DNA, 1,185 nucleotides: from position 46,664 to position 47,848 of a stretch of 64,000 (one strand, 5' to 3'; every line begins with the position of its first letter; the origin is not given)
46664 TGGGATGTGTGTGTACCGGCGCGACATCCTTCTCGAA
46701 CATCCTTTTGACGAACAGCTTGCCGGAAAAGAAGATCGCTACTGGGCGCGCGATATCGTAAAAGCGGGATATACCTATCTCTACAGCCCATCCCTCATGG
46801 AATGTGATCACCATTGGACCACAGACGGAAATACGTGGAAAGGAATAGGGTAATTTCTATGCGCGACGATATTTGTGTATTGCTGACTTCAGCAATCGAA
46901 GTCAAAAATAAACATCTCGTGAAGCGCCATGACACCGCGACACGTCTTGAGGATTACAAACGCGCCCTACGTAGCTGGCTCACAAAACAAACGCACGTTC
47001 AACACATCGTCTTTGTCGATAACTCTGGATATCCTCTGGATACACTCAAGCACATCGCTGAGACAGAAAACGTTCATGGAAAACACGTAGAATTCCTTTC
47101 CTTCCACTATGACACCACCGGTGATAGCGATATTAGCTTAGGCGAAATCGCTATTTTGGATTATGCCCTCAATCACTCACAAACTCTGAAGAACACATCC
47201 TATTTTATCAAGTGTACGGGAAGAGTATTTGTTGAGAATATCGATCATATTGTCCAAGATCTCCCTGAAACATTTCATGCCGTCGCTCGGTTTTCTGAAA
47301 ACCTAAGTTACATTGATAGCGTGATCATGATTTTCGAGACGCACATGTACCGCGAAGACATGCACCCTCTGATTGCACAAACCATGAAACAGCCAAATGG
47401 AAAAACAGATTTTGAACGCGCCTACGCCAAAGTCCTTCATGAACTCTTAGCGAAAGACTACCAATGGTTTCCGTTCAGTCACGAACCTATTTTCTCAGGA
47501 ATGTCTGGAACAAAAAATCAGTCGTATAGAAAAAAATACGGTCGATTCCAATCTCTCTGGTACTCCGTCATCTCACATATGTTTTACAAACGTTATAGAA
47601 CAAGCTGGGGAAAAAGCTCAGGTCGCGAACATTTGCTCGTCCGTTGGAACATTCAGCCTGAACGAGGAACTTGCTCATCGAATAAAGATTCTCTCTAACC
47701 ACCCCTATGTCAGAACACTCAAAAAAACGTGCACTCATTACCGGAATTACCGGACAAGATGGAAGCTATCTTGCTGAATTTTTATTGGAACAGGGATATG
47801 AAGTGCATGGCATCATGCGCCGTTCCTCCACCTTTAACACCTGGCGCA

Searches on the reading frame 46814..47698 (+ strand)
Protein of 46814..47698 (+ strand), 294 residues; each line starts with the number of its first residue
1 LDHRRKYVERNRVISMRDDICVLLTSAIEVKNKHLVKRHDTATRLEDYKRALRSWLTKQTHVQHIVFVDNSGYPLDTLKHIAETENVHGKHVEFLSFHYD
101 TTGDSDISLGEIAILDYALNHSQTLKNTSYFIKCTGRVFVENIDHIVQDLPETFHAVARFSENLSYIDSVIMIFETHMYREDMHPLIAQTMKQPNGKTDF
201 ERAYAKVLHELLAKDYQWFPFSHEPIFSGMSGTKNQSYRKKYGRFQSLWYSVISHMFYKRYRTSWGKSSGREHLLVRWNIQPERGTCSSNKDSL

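Call 7: search_protein_families(library=pfam, proteins=[window:46814-47698:+], max_evalue=0.01)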
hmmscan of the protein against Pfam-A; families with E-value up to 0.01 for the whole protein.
window:46814-47698:+ (294 aa): 0 families

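Call 12: search_protein_families(library=ncbifam, proteins=[window:46814-47698:+], max_evalue=0.001)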
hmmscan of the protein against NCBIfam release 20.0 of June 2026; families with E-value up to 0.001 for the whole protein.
window:46814-47698:+ (294 aa): 0 families

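Call 82: search_solved_structures(query=A7, max_evalue=10, show_alignments=2)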
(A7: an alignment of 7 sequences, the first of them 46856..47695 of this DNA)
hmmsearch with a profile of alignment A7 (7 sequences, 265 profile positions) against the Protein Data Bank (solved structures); distinct sequences matched with E-value up to 10: 5.
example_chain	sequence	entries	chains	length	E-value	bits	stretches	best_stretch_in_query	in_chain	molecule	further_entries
4jpp_A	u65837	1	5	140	0.011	18.2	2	58-108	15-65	Minor spike protein H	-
1fxk_C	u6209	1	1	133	0.046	16.2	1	63-127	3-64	PROTEIN (PREFOLDIN)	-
4jpn_A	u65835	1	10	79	0.093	15.2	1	58-108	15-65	Minor spike protein H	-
2ooi_A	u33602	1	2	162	0.36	13.2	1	138-189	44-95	SA0254 protein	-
3mxz_A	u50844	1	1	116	0.94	11.9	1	61-110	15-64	Tubulin-specific chaperone A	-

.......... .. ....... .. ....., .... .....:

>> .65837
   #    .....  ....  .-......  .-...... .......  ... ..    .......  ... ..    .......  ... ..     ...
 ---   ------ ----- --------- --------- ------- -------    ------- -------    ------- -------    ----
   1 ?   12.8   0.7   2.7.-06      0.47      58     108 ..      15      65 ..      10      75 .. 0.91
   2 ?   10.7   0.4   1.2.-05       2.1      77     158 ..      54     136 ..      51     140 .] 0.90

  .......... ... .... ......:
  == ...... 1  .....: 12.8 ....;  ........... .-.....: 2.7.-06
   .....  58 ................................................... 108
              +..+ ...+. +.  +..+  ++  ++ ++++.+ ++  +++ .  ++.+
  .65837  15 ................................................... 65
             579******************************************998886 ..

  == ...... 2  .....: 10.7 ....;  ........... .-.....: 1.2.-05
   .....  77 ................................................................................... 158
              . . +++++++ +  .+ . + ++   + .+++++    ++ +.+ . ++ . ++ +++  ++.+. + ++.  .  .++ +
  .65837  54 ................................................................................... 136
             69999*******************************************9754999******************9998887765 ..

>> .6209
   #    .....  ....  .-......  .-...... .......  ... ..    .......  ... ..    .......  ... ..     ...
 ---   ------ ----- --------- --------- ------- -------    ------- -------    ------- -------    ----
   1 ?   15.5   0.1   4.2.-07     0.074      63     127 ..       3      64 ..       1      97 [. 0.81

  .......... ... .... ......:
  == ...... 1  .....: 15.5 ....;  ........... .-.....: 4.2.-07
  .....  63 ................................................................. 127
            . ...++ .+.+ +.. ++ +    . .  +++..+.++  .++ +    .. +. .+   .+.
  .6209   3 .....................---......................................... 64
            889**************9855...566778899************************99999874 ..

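Call 83: search_protein_families(library=pfam, alignment_id=A7, max_evalue=1)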
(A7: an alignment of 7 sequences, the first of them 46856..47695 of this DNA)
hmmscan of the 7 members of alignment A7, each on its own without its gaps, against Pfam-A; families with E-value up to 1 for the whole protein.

A. member 1, window:46856-47695:+ (280 aa): 0 families

B. families by the number of members that match (of 7 scanned): 3 families
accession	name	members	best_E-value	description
PF20957.2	GxGYxYP_N_2nd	1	0.15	GxGYxYP_N second domain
PF24225.1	DUF7441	1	0.15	Domain of unknown function (DUF7441)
PF04902.17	Nab1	1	0.15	Conserved region in Nab1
